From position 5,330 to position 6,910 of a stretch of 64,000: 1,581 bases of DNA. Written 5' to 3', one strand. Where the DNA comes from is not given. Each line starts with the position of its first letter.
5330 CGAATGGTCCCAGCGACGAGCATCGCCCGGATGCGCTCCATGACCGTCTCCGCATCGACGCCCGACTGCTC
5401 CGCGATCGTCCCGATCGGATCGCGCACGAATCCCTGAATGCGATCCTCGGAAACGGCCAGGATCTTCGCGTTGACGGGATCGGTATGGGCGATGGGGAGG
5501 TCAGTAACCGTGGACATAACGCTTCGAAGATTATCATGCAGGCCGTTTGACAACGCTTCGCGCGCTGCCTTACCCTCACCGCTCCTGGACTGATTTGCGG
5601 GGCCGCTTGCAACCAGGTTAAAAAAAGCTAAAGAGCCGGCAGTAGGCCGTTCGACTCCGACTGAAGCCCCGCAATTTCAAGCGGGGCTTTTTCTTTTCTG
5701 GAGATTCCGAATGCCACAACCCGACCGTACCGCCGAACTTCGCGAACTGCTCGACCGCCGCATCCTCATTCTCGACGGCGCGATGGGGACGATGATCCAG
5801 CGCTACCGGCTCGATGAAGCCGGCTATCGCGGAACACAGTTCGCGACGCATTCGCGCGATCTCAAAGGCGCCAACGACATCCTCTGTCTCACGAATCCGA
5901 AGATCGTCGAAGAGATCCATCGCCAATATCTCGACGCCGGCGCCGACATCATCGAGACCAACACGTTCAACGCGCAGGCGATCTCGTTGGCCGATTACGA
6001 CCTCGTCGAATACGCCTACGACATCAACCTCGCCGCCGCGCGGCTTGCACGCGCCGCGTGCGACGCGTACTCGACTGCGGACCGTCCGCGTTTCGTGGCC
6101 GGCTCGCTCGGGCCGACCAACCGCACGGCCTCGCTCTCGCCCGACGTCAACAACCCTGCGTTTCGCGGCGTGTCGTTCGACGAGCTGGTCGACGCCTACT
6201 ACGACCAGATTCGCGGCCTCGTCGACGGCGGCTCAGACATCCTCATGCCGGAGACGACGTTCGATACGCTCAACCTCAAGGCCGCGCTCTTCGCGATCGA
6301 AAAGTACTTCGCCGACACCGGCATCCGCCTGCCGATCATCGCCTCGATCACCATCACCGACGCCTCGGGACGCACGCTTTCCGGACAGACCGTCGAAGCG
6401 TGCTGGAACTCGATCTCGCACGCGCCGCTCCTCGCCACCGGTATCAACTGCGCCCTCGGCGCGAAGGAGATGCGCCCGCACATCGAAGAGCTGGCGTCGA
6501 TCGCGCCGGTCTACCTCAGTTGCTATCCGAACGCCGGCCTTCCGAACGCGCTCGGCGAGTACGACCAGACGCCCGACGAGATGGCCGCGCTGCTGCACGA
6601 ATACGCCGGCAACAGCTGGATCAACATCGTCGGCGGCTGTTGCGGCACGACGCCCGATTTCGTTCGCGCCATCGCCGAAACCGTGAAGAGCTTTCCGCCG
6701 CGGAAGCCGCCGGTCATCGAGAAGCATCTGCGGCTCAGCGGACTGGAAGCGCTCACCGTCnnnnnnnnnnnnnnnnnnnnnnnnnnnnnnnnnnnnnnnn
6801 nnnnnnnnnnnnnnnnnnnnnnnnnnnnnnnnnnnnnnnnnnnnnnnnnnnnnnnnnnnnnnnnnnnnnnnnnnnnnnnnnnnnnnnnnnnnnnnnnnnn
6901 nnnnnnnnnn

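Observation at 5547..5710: Structured metH leader: candidate SAM-II/SAH-class riboswitch feeding an intrinsic terminator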

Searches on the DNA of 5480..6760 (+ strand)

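Call 4: search_rna_families(source=window, start=5480, end=5730, threshold=evalue, max_evalue=10, show_alignments=6)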
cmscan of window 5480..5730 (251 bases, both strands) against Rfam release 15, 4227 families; matches with E-value up to 10: 11.
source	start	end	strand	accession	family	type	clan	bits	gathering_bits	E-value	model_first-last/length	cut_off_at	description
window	5579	5641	+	RF01726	SAM-II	Cis-reg; riboswitch;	-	35.9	44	1.6e-05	1-60/60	no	SAM-II riboswitch aptamer (SAM-II long loop)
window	5575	5651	+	RF00521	SAM_alpha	Cis-reg; riboswitch;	-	32.1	36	8.5e-06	1-79/79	no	Alpha-proteobacteria SAM riboswitch aptamer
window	5652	5695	+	RF02278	Betaproteobacteria_toxic_sRNA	Gene; sRNA;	-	20.3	50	0.054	1-64/64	no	Betaproteobacteria toxic small RNA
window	5580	5699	+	RF01772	rnk_pseudo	Cis-reg; leader;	-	17.5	55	0.99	1-108/108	no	Pseudomonas rnk leader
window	5620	5699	+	RF02898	AaHKsRNA20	Gene; sRNA;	-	16.8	43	4.9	1-77/77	no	Aggregatibacter sRNA 20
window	5618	5690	+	RF01393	isrJ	Gene; sRNA;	-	16.3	37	0.92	1-75/75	no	isrJ Hfq binding RNA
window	5638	5702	+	RF00519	suhB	Gene; sRNA;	CL00108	15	41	0.9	1-77/77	no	Makes More Granules Regulator RNA (mmgR)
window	5664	5710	-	RF02236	asX2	Gene; sRNA;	-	13.3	70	3.1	1-87/87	no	Xanthomonas sRNA asX2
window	5664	5689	+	RF00367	mir-BHRF1-3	Gene; miRNA;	-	13.2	80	6.7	18-47/65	no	mir-BHRF1-3 microRNA precursor family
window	5590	5694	+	RF00513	Trp_leader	Cis-reg; leader;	-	12.4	41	7.7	1-100/100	no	Tryptophan operon leader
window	5656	5695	+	RF02837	anti-hemB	Gene; sRNA;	-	11.5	49.5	3.3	1-81/81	no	Burkholderia RNA 7 (anti-hemB)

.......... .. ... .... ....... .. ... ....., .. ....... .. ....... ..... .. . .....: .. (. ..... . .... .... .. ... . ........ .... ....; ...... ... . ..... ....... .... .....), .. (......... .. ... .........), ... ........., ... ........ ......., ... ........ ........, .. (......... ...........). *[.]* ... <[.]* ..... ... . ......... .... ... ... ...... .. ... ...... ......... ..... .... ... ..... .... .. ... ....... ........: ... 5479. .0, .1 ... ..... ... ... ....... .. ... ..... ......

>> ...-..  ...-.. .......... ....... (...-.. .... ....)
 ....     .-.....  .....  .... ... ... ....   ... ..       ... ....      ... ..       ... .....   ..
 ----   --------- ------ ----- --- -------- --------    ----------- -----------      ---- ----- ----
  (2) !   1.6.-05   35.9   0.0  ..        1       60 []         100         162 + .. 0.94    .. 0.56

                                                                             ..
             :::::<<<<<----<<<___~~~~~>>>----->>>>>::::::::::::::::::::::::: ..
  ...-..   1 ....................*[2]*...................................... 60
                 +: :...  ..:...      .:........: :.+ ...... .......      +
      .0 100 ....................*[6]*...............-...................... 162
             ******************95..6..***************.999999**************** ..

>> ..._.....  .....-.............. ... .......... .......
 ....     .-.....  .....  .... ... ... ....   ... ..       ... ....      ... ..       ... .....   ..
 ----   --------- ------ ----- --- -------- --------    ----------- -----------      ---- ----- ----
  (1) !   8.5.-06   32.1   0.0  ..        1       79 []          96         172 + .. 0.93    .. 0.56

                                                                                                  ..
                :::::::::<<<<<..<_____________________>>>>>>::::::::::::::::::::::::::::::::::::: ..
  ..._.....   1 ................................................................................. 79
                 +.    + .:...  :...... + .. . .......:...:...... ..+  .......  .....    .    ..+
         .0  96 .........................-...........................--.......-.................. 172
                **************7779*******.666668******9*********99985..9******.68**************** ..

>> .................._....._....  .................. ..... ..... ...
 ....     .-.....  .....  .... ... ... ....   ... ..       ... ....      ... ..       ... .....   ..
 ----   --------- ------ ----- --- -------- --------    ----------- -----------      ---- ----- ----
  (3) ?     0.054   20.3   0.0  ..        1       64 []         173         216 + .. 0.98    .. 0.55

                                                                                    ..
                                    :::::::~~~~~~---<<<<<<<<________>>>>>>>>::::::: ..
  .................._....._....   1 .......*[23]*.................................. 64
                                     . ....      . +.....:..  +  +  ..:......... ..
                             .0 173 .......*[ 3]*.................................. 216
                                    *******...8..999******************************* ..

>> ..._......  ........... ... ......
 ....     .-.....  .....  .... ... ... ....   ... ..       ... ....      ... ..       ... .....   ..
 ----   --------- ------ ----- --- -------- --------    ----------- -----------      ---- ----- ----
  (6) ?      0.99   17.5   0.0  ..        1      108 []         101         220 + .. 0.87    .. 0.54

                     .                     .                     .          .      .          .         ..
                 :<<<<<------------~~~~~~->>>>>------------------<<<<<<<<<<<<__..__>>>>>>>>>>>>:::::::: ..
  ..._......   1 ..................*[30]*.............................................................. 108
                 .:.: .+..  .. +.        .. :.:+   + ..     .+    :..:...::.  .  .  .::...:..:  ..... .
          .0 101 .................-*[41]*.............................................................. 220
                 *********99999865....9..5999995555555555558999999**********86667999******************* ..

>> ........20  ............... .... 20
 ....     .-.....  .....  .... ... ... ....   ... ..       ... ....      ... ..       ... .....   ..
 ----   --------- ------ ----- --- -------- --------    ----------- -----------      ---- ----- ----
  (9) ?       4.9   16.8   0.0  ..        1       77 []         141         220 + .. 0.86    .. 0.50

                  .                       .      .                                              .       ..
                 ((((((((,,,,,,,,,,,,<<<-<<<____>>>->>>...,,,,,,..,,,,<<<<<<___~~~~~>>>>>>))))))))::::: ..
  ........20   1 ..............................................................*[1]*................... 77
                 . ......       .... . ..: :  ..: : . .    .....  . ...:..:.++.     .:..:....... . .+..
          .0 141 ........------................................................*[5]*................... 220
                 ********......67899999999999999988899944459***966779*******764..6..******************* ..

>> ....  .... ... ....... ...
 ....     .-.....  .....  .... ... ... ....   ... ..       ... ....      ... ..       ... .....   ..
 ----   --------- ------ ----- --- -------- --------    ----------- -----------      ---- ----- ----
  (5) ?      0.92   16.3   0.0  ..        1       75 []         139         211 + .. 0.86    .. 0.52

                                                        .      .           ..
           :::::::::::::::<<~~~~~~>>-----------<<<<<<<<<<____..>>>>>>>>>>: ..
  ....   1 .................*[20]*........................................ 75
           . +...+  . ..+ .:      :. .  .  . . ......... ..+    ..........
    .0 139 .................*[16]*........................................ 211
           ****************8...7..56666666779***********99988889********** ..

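Call 10: search_rna_families(sources=[L001, L002, L003, L004, L005, L006, L007, L008, L013, L024, L047, L061, L078], threshold=evalue, max_evalue=1)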
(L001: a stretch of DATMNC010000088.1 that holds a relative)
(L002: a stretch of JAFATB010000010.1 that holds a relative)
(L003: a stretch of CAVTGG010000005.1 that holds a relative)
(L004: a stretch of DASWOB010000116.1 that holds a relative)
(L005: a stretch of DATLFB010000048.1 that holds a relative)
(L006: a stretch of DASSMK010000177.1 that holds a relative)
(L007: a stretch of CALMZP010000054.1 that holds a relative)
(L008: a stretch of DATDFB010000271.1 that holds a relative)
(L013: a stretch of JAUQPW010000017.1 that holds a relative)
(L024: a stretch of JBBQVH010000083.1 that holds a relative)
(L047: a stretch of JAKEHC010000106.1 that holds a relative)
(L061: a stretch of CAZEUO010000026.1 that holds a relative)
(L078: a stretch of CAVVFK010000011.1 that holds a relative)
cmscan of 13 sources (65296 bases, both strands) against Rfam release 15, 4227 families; matches with E-value up to 1: 27.
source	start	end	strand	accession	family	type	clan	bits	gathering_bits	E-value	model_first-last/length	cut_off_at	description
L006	3038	3125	-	RF03944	mir-935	Gene; miRNA;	-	42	73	0.0083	1-91/91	no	mir-935 microRNA precursor family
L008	1873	1936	+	RF01726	SAM-II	Cis-reg; riboswitch;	-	40.6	44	0.00029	1-60/60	no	SAM-II riboswitch aptamer (SAM-II long loop)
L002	1865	1926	+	RF01726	SAM-II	Cis-reg; riboswitch;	-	38.1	44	0.0012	1-60/60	no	SAM-II riboswitch aptamer (SAM-II long loop)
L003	1891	1953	+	RF01726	SAM-II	Cis-reg; riboswitch;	-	38.1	44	0.0012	1-60/60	no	SAM-II riboswitch aptamer (SAM-II long loop)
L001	1868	1930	+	RF01726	SAM-II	Cis-reg; riboswitch;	-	36.5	44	0.0029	1-60/60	no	SAM-II riboswitch aptamer (SAM-II long loop)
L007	1872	1934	+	RF01726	SAM-II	Cis-reg; riboswitch;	-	36.3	44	0.0033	1-60/60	no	SAM-II riboswitch aptamer (SAM-II long loop)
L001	536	618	+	RF03964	mir-H1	Gene; miRNA;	-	36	97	0.033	1-85/85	no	mir-H1 microRNA precursor family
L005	1875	1936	+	RF01726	SAM-II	Cis-reg; riboswitch;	-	35.7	44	0.0047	1-60/60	no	SAM-II riboswitch aptamer (SAM-II long loop)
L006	1859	1921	+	RF01726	SAM-II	Cis-reg; riboswitch;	-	34.6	44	0.0088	1-60/60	no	SAM-II riboswitch aptamer (SAM-II long loop)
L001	537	617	-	RF00891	mir-671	Gene; miRNA;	-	33.9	65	0.057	1-84/84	no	mir-671 microRNA precursor family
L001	1864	1940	+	RF00521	SAM_alpha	Cis-reg; riboswitch;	-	33.2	36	0.0011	1-79/79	no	Alpha-proteobacteria SAM riboswitch aptamer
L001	543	611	-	RF03964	mir-H1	Gene; miRNA;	-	32.5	97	0.2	1-85/85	no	mir-H1 microRNA precursor family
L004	1869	1943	+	RF00521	SAM_alpha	Cis-reg; riboswitch;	-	31.8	36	0.0026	1-79/79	no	Alpha-proteobacteria SAM riboswitch aptamer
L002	1861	1936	+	RF00521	SAM_alpha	Cis-reg; riboswitch;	-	31.4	36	0.0033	1-79/79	no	Alpha-proteobacteria SAM riboswitch aptamer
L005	556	628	+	RF00244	mir-26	Gene; miRNA;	-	31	57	0.0024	1-81/81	no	mir-26 microRNA precursor family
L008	1869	1946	+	RF00521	SAM_alpha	Cis-reg; riboswitch;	-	30.8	36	0.005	1-79/79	no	Alpha-proteobacteria SAM riboswitch aptamer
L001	539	616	-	RF00879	mir-615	Gene; miRNA;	-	30.5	90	0.54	1-85/85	no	mir-615 microRNA precursor family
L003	1887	1963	+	RF00521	SAM_alpha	Cis-reg; riboswitch;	-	30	36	0.008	1-79/79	no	Alpha-proteobacteria SAM riboswitch aptamer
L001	538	617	+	RF04279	mir-H20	Gene; miRNA;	CL00141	29.6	99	0.23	1-82/82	no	mir-H20 microRNA precursor family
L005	1871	1946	+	RF00521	SAM_alpha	Cis-reg; riboswitch;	-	28.9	36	0.016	1-79/79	no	Alpha-proteobacteria SAM riboswitch aptamer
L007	1868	1945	+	RF00521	SAM_alpha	Cis-reg; riboswitch;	-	28.3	36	0.023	1-79/79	no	Alpha-proteobacteria SAM riboswitch aptamer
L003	2369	2479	-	RF00312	snoZ206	Gene; snRNA; snoRNA; CD-box;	-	28.2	50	0.58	1-129/129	no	Small nucleolar RNA Z206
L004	1873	1933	+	RF01726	SAM-II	Cis-reg; riboswitch;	-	28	44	0.37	1-60/60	no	SAM-II riboswitch aptamer (SAM-II long loop)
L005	556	628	-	RF00244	mir-26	Gene; miRNA;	-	25.8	57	0.093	1-81/81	no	mir-26 microRNA precursor family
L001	534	614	+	RF04164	MIR1507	Gene; miRNA;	-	25.4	73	0.2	1-107/107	no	MIR1507 microRNA precursor family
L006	1855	1931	+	RF00521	SAM_alpha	Cis-reg; riboswitch;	-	23.7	36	0.43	1-79/79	no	Alpha-proteobacteria SAM riboswitch aptamer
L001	1927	1986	+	RF02654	MicL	Gene; sRNA;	-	22.1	56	0.045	1-308/308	no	MicL sRNA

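Call 42: search_rna_families(sources=[L009, L010, L011, L012, L013, L014, L017, L020, L022, L023, L024, L026, L028, L030, L032, L034, L038, L048, L053, L055], threshold=gathering)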
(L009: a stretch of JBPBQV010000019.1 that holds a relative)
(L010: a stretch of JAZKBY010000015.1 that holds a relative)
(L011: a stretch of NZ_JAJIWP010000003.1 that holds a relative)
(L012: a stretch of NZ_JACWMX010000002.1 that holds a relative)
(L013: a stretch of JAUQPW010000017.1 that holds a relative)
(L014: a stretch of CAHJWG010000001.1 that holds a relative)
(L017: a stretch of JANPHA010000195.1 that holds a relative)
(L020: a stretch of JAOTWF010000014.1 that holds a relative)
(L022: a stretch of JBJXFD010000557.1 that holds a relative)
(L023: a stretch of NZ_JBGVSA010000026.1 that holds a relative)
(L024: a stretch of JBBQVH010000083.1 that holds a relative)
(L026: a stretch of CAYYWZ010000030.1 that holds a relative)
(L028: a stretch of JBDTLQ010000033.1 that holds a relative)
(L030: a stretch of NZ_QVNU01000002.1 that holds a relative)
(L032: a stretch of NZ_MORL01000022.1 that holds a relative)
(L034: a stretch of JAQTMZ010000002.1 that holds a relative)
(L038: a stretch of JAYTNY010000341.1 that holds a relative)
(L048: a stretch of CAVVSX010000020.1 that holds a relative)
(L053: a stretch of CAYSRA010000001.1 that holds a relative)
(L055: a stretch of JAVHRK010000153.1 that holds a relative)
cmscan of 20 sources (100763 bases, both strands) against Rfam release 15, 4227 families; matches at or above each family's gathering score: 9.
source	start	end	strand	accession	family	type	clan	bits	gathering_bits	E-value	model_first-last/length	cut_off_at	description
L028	1520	1644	+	RF00162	SAM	Cis-reg; riboswitch;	CL00012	76.9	44.4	4e-16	1-108/108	no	SAM riboswitch aptamer (S box leader)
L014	1762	1868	+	RF00162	SAM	Cis-reg; riboswitch;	CL00012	69.6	44.4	5.4e-14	1-108/108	no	SAM riboswitch aptamer (S box leader)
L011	1739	1849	+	RF00162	SAM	Cis-reg; riboswitch;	CL00012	67.3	44.4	2.5e-13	1-108/108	no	SAM riboswitch aptamer (S box leader)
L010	1695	1805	+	RF00162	SAM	Cis-reg; riboswitch;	CL00012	66.2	44.4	5.4e-13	1-108/108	no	SAM riboswitch aptamer (S box leader)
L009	1786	1893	+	RF00162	SAM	Cis-reg; riboswitch;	CL00012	65.4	44.4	9.2e-13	1-108/108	no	SAM riboswitch aptamer (S box leader)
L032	1731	1903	+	RF00162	SAM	Cis-reg; riboswitch;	CL00012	63.4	44.4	3.5e-12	1-108/108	no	SAM riboswitch aptamer (S box leader)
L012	1745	1855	+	RF00162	SAM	Cis-reg; riboswitch;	CL00012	61.3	44.4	1.4e-11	1-108/108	no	SAM riboswitch aptamer (S box leader)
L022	1579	1663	-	RF00005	tRNA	Gene; tRNA;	CL00001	58.4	29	7.7e-10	1-71/71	no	tRNA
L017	1864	1941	+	RF00521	SAM_alpha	Cis-reg; riboswitch;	-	42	36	6.9e-06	1-79/79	no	Alpha-proteobacteria SAM riboswitch aptamer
